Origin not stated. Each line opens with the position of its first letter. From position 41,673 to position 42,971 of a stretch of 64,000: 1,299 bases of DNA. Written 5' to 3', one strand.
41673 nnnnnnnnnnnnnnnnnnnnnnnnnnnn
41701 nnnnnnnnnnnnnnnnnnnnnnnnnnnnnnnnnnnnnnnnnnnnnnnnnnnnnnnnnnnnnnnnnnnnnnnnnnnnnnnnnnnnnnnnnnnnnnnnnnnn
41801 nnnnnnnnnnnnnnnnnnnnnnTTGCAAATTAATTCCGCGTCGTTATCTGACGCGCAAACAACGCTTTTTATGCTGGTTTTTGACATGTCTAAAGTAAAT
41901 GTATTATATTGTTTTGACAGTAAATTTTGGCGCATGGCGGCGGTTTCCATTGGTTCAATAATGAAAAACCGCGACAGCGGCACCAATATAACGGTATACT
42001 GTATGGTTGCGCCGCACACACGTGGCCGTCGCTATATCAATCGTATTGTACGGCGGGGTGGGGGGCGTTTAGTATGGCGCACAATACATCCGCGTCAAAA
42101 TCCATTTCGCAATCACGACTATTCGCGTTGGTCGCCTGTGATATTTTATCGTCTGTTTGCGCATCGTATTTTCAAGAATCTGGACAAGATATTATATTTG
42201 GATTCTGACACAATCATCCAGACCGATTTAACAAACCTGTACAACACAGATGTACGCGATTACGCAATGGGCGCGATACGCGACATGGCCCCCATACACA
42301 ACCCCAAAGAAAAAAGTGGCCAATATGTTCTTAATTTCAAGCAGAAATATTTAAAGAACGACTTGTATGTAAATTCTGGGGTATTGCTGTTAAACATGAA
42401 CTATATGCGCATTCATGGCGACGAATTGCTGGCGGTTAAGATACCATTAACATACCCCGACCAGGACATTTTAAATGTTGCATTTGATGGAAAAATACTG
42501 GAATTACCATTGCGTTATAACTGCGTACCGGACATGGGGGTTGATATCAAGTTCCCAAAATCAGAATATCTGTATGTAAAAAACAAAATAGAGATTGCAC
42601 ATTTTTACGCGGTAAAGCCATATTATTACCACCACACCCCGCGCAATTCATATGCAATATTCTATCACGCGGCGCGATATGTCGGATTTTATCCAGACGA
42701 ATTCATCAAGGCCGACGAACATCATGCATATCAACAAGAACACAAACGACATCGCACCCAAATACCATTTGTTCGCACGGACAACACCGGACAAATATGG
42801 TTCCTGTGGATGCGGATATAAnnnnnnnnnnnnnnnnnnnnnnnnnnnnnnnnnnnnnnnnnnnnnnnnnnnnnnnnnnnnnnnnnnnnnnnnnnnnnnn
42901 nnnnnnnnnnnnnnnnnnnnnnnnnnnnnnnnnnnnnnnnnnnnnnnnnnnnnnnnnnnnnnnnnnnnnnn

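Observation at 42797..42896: (CAAA)8 tetranucleotide repeat between the start codons and the signal peptide: predicted slipped-strand ON/OFF switch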

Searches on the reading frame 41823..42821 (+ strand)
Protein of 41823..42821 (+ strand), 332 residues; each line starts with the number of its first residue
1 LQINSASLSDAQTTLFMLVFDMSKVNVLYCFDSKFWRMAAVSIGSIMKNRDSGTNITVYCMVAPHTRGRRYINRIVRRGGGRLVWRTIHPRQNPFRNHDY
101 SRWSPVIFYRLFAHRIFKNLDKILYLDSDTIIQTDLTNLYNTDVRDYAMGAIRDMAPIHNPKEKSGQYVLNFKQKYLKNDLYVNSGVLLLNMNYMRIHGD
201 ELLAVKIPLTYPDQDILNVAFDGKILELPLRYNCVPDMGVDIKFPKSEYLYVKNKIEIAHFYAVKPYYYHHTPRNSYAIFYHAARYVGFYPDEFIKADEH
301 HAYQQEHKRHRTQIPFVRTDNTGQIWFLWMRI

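Call 7: search_protein_families(library=pfam, proteins=[window:41823-42821:+], max_evalue=0.01)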
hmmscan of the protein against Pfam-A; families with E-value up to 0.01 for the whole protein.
window:41823-42821:+ (332 aa): 2 families
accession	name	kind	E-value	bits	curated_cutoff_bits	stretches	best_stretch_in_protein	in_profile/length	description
PF01501.26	Glyco_transf_8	-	1.2e-30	107.3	24.3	1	26-266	1-248/253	Glycosyl transferase family 8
PF18404.7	Glyco_transf_24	-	1.1e-05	25.5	25.7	1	111-196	86-171/268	Glucosyltransferase 24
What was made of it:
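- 41871..42821 (+): Upstream GT8 glycosyltransferase gene. It runs in the same direction as the target gene and ends at TAA 42819-42821, 24 nt before the native start, so the two are probably co-transcribed. PF01501, E 1.2e-30 (call 7).
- Checked: The upstream gene is a GT8 glycosyltransferase (PF01501, E 1.2e-30, call 7) that ends at TAA 42819-42821.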

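Call 11: list_cluster_members(proteins=[P0001, window:41823-42821:+, window:43936-44694:-, window:38608-39318:+])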
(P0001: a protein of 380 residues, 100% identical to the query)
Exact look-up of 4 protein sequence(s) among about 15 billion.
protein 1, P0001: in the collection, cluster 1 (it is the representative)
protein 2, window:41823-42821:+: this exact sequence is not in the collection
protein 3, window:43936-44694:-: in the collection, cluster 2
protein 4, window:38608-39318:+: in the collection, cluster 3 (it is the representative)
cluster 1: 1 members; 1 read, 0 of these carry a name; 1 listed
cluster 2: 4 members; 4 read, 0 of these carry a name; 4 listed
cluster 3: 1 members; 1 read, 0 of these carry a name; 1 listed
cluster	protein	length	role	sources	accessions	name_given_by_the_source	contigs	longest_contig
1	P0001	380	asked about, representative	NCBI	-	-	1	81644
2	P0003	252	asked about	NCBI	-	-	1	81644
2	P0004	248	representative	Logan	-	-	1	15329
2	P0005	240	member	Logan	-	-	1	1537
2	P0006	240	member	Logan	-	-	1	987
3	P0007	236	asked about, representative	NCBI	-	-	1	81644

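Call 38: find_homologous_proteins(query=window:41823-42821:+, max_evalue=1e-40)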
Query window:41823-42821:+ (332 aa): 165 proteins with E <= 1e-40 among 868 candidates; the best 120 are listed.
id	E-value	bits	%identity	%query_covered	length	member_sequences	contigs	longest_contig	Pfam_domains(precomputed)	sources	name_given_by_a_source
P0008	1.7e-218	743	100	95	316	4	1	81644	PF01501.27,PF18404.8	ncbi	-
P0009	2.2e-160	552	73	95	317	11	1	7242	PF01501.27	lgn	-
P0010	1.8e-120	420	57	95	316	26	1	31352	PF01501.27,PF18404.8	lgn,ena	-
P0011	2.6e-119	417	58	94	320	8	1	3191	PF01501.27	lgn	-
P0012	3.6e-114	400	56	94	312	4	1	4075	PF01501.27,PF18404.8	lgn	-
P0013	4.4e-114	399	54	94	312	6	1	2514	PF01501.27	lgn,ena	-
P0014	1.3e-112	395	56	95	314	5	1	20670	PF01501.27,PF18404.8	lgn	-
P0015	1.2e-111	391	57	94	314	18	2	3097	PF01501.27,PF18404.8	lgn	-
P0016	2.6e-111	390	56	95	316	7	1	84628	PF01501.27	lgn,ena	-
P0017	3.6e-111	390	58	91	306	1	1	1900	PF01501.27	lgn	-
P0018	4.0e-111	390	55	94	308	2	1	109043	PF01501.27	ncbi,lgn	-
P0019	9.4e-111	389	57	94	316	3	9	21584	PF01501.27,PF18404.8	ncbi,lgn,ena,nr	ncbi:MAG: glycosyltransferase family 8 protein [Alphaproteobacteria bacterium]|nr:glycosyltransferas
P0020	3.1e-110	387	57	92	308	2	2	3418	PF01501.27,PF18404.8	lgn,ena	-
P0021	6.0e-110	386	54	95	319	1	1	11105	PF01501.27,PF18404.8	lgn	-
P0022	1.7e-109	384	58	89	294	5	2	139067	PF01501.27,PF18404.8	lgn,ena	-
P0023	1.9e-109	384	56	94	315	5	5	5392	PF01501.27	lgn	-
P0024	2.2e-109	384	58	94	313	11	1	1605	PF01501.27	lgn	-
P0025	7.1e-108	379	54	95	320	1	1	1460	PF01501.27,PF18404.8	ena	-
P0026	9.7e-108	379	56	95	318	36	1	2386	PF01501.27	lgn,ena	-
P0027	1.2e-107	378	52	98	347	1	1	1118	PF01501.27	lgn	-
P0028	1.3e-107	378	55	94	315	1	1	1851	PF01501.27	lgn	-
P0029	4.6e-107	376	56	94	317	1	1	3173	PF01501.27,PF18404.8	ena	-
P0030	5.2e-107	376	55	94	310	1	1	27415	PF01501.27,PF18404.8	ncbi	-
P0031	9.5e-107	375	51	97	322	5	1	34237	PF01501.27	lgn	-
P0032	1.8e-106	374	53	93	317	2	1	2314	PF01501.27,PF18404.8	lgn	-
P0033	1.8e-106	374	54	95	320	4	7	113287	PF01501.27,PF18404.8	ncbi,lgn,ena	-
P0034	2.2e-106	374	55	94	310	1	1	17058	PF01501.27,PF18404.8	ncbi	-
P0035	2.8e-106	374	54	93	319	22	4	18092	PF01501.27,PF18404.8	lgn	-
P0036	6.6e-106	373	54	93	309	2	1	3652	PF01501.27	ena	-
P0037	3.1e-105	370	53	93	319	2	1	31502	PF01501.27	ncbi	-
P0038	4.2e-105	370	55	92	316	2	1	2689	PF01501.27,PF18404.8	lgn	-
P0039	5.2e-105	370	54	92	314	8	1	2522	PF01501.27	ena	-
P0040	5.2e-105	370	55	84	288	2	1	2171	PF01501.27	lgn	-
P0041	2.4e-104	367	53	95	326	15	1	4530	PF01501.27,PF18404.8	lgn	-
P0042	1.3e-103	365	55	93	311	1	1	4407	PF01501.27,PF18404.8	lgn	-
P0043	3.3e-102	360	53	92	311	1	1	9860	PF01501.27,PF18404.8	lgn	-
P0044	3.4e-102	360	52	92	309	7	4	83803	PF01501.27,PF18404.8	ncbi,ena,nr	ncbi:MAG: glycosyltransferase family 8 protein [Alphaproteobacteria bacterium]|nr:glycosyltransferas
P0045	2.4e-100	354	52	95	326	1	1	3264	PF01501.27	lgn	-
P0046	5.3e-100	353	54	89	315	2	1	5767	PF01501.27,PF18404.8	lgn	-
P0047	2.9e-99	351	51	95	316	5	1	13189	PF01501.27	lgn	-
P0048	3.4e-99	351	52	95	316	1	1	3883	PF01501.27,PF18404.8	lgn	-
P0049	6.4e-99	350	50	92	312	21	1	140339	PF01501.27,PF18404.8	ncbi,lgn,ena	-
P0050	1.7e-98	348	52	93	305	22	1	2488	PF01501.27,PF18404.8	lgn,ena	-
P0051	3.2e-97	344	51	94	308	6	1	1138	PF01501.27,PF18404.8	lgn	-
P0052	1.3e-96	342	50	93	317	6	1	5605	PF01501.27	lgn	-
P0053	1.4e-96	342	50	95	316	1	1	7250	PF01501.27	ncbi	-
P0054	2.2e-96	341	50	92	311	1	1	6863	PF01501.27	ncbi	-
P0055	2.7e-96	341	50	93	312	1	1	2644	PF01501.27,PF18404.8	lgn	-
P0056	9.3e-96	339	50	94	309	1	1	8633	PF01501.27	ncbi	-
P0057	3.2e-95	337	52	91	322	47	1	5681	PF01501.27,PF18404.8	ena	-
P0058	4.1e-95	337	51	91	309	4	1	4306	PF01501.27,PF18404.8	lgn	-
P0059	6.2e-95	337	50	95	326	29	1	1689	PF01501.27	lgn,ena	-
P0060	4.3e-94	334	55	83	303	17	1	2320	PF01501.27,PF18404.8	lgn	-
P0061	1.8e-93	332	50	92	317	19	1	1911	PF01501.27,PF18404.8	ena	-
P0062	3.7e-93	331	52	89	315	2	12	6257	PF01501.27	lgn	-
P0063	6.7e-93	330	50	89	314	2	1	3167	PF01501.27,PF18404.8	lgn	-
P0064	8.4e-93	329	52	84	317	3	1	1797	PF01501.27,PF18404.8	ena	-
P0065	2.0e-92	328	50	91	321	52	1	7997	PF01501.27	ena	-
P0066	2.0e-92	328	52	84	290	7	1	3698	PF01501.27,PF18404.8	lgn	-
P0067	2.4e-92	328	57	82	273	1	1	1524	PF01501.27,PF18404.8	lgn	-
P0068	2.7e-92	328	50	93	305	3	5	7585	PF01501.27,PF18404.8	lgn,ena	-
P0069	5.0e-92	327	47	94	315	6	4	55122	PF01501.27,PF18404.8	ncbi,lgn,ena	-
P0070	7.6e-92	326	49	94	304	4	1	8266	PF01501.27,PF18404.8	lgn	-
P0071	9.8e-92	326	51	89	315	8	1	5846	PF01501.27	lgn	-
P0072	1.0e-91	326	52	89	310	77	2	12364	PF01501.27,PF18404.8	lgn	-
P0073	2.0e-90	322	51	86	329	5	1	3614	PF01501.27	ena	-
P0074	3.5e-90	321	52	81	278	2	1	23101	PF01501.27,PF18404.8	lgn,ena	-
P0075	4.4e-90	321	50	94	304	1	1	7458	PF01501.27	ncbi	-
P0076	5.9e-90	320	49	91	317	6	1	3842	PF01501.27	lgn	-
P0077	1.1e-89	319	44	95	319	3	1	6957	PF01501.27,PF18404.8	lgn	-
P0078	1.2e-89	319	49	95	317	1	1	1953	PF01501.27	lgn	-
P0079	1.3e-89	319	48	92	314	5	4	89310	PF01501.27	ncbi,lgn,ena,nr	ncbi:MAG: glycosyltransferase family 8 protein [Alphaproteobacteria bacterium]|nr:glycosyltransferas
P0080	1.5e-89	319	47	92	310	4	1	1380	PF01501.27,PF18404.8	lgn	-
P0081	1.9e-89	319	48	94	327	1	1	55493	PF01501.27,PF18404.8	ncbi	-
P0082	3.8e-89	317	53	81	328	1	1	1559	PF01501.27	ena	-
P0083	4.5e-89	317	51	92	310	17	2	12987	PF01501.27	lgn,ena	-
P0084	5.3e-89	317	48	91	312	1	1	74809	PF01501.27,PF18404.8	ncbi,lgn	-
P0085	1.6e-88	315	52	82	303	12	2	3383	PF01501.27,PF18404.8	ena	-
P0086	1.8e-88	315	49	89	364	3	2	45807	PF01501.27,PF18404.8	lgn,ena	-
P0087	4.2e-88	314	49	92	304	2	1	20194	PF01501.27,PF18404.8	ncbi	-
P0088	7.2e-88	313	51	86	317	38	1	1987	PF01501.27,PF18404.8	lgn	-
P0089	9.4e-88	313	49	92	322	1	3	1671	PF01501.27,PF18404.8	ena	-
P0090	1.2e-87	313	48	92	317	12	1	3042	PF01501.27,PF18404.8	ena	-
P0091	1.4e-87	312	48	91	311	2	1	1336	PF01501.27,PF18404.8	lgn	-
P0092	2.3e-87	312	45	96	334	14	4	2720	PF01501.27,PF18404.8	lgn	-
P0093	3.9e-87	311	49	89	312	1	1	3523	PF01501.27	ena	-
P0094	5.1e-87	310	48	92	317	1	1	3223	PF01501.27,PF18404.8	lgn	-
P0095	9.2e-87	310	48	86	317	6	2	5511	PF01501.27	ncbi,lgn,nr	ncbi:MAG: glycosyltransferase family 8 protein [Alphaproteobacteria bacterium]|nr:glycosyltransferas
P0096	1.1e-86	309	53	82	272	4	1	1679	PF01501.27,PF18404.8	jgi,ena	jgi:lipopolysaccharide biosynthesis glycosyltransferase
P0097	1.2e-86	309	46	94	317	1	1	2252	PF01501.27,PF18404.8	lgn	-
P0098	2.9e-86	308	49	84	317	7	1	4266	PF01501.27,PF18404.8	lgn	-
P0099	2.9e-86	308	47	92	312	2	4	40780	PF01501.27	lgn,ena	-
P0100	7.4e-86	307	47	92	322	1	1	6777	PF01501.27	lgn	-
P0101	9.4e-86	306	49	84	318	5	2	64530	PF01501.27,PF18404.8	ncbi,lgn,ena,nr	ncbi:MAG: glycosyltransferase family 8 protein [Alphaproteobacteria bacterium]|nr:glycosyltransferas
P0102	9.4e-86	306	47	92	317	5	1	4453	PF01501.27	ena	-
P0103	2.3e-85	305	46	94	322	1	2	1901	PF01501.27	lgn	-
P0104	3.7e-85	304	47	95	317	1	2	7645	PF01501.27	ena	-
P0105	5.1e-85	304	49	94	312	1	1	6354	PF01501.27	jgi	-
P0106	5.4e-85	304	46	92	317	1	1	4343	PF01501.27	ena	-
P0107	7.5e-85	303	46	89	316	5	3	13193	PF01501.27,PF18404.8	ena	-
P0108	1.6e-84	302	53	78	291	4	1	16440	PF01501.27,PF18404.8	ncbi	-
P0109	2.6e-84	302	47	92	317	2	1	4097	PF01501.27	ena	-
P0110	3.0e-84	301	48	90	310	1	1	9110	PF01501.27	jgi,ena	-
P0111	4.7e-84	301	46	95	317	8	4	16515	PF01501.27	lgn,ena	-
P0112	5.9e-84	300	48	95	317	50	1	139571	PF01501.27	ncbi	-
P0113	8.2e-84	300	47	84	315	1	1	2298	PF01501.27,PF18404.8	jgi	-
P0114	2.1e-83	299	52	82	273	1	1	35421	PF01501.27,PF18404.8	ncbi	-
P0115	2.5e-83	298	47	91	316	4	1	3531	PF01501.27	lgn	-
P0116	4.0e-83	298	46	93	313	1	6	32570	PF01501.27,PF18404.8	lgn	-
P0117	8.2e-83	297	54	76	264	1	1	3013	PF01501.27,PF18404.8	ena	-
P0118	1.2e-82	296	48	94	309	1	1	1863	PF01501.27,PF18404.8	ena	-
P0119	2.7e-82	295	46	94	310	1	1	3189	PF01501.27,PF18404.8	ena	-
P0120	1.4e-81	293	49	82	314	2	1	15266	PF01501.27,PF18404.8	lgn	-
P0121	5.8e-81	291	46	92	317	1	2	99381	PF01501.27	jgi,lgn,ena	-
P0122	9.5e-81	290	47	86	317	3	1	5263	PF01501.27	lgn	-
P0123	1.4e-80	289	45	85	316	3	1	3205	PF01501.27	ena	-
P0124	2.5e-80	289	47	83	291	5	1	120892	PF01501.27,PF18404.8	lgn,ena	-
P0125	1.1e-79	286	47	83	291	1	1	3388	PF01501.27,PF18404.8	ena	-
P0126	2.0e-79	285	46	83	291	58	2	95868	PF01501.27,PF18404.8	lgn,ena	-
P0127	2.0e-79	285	46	91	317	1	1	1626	PF01501.27,PF18404.8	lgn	-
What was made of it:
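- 41871..42821 (+): The database protein P0008 is 316 aa and 100% identical (call 38).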

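Call 39: list_cluster_members(proteins=[P0008, P0009, P0010, P0011])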
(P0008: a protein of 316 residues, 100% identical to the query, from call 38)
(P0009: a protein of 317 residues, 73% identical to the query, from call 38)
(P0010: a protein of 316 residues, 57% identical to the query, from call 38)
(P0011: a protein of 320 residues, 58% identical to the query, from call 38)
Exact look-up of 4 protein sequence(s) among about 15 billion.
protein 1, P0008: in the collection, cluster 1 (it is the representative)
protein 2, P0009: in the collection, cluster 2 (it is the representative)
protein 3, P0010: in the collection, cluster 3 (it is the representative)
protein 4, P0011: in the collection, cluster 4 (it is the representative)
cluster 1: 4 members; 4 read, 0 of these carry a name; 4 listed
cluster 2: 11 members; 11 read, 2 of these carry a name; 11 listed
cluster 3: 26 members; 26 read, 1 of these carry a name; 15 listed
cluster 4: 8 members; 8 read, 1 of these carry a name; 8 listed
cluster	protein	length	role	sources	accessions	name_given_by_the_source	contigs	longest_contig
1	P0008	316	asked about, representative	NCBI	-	-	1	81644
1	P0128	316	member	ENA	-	-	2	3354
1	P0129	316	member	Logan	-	-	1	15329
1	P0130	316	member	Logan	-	-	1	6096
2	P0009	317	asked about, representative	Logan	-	-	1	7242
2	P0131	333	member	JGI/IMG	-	lipopolysaccharide biosynthesis glycosyltransferase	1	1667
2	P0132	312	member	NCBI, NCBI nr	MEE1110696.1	MAG: glycosyltransferase [Alphaproteobacteria bacterium] | glycosyltransferase [Alphaproteobacteria bacterium]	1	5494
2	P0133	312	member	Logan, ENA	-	-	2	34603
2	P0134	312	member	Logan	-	-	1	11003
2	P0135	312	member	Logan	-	-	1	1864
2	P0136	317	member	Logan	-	-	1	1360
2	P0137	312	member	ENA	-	-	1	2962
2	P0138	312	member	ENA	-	-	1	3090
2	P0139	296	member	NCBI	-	-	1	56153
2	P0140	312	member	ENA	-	-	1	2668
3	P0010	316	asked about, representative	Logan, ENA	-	-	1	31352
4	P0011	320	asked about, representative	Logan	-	-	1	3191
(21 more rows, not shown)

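Call 41: find_encoding_contigs(protein=P0128, flank=2500)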
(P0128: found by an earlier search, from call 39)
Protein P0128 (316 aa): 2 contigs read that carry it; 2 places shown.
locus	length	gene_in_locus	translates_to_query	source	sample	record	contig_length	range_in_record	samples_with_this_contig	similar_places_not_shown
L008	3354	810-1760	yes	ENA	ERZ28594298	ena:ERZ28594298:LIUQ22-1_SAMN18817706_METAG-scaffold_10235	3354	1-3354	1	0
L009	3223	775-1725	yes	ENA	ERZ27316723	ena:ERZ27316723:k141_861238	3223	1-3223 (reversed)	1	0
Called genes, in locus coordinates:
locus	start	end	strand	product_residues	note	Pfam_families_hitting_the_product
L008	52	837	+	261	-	PF00535:Glycos_transf_2, PF10111:Glyco_tranf_2_2 (weak)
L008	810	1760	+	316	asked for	PF01501:Glyco_transf_8, PF18404:Glyco_transf_24 (weak)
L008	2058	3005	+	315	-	-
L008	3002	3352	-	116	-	?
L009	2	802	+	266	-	?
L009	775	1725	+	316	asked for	PF01501:Glyco_transf_8, PF18404:Glyco_transf_24 (weak)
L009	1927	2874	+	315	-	-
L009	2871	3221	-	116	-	?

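Call 42: find_encoding_contigs(protein=P0130, flank=2500)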
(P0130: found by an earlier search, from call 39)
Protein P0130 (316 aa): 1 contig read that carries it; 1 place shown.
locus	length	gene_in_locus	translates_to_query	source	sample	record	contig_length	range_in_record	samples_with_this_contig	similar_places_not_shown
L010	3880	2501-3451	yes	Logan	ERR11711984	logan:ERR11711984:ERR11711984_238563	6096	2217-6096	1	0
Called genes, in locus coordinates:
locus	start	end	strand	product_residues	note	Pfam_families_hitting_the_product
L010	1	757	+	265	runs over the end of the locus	-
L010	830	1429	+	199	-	-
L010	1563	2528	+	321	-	PF13641:Glyco_tranf_2_3, PF00535:Glycos_transf_2, PF10111:Glyco_tranf_2_2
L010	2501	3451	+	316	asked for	PF01501:Glyco_transf_8, PF18404:Glyco_transf_24 (weak)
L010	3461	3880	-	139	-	?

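Call 43: find_encoding_contigs(protein=P0009, flank=2500)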
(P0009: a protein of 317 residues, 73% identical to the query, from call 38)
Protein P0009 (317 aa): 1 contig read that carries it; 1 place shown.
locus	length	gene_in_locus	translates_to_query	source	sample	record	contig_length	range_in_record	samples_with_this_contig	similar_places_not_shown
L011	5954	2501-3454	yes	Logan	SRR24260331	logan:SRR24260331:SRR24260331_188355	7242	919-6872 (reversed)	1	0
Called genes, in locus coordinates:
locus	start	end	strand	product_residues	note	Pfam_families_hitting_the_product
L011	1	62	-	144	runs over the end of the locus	?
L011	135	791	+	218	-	-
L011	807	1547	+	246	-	-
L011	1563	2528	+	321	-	PF13641:Glyco_tranf_2_3 (weak), PF00535:Glycos_transf_2, PF10111:Glyco_tranf_2_2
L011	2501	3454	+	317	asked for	PF01501:Glyco_transf_8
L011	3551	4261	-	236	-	PF01479:S4, PF01728:FtsJ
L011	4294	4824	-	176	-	-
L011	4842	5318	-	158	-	-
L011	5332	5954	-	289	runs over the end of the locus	-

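Call 44: find_encoding_contigs(protein=P0133, flank=2500)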
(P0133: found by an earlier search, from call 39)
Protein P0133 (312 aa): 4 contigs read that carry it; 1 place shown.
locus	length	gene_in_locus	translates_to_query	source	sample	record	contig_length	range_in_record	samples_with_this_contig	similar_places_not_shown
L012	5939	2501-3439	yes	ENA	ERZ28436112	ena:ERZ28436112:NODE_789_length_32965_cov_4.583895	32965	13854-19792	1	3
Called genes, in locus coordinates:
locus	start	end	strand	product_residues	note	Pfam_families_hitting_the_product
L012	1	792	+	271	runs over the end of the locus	-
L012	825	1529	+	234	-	-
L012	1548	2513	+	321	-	PF13641:Glyco_tranf_2_3, PF00535:Glycos_transf_2, PF10111:Glyco_tranf_2_2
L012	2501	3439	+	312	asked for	PF01501:Glyco_transf_8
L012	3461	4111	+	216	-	-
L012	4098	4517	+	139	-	-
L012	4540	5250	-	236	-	PF01479:S4, PF01728:FtsJ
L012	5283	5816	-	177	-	-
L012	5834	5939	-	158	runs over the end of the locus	-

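Call 51: find_encoding_contigs(protein=P0134, flank=2500)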
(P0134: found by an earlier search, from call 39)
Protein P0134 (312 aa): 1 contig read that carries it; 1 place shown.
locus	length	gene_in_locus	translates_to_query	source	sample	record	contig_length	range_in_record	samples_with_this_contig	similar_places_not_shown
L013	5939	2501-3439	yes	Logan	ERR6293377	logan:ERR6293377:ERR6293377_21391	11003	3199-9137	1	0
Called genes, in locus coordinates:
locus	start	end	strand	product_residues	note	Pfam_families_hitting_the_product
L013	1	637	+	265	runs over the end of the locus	-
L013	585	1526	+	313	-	-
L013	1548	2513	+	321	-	PF13641:Glyco_tranf_2_3 (weak), PF00535:Glycos_transf_2, PF10111:Glyco_tranf_2_2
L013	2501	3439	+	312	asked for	PF01501:Glyco_transf_8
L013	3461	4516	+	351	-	-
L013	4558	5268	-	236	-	PF01479:S4, PF01728:FtsJ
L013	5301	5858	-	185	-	-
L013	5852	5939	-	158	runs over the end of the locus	-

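Call 52: find_encoding_contigs(protein=P0132, flank=2500)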
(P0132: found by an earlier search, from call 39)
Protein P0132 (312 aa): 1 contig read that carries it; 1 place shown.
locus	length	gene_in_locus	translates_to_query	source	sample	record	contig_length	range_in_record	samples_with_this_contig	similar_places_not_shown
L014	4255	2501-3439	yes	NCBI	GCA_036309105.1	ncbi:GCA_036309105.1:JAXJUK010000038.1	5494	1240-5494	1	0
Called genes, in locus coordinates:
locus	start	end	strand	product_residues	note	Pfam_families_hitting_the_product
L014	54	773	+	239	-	-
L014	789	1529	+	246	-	-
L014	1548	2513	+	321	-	PF13641:Glyco_tranf_2_3 (weak), PF00535:Glycos_transf_2, PF10111:Glyco_tranf_2_2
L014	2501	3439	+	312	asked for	PF01501:Glyco_transf_8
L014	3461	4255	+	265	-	?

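Call 53: find_encoding_contigs(protein=P0138, flank=2500)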
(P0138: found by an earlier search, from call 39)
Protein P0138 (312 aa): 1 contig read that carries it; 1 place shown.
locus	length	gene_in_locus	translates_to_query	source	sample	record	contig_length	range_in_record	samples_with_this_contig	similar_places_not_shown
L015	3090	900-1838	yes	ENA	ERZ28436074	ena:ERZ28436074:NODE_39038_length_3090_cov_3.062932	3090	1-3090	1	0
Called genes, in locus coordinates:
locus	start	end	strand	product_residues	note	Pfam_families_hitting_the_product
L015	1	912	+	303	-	?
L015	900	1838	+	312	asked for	PF01501:Glyco_transf_8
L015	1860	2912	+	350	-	-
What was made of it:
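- Coverage of some contigs is low: about 3-5x by the contig names in calls 44 and 53.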

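Call 73: search_protein_families(library=ncbifam, proteins=[L002:3546-4595:-], max_evalue=0.01)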
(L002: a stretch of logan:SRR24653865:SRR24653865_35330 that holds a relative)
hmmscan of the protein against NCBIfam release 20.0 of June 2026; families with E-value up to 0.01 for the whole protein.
L002:3546-4595:- (349 aa): 0 families
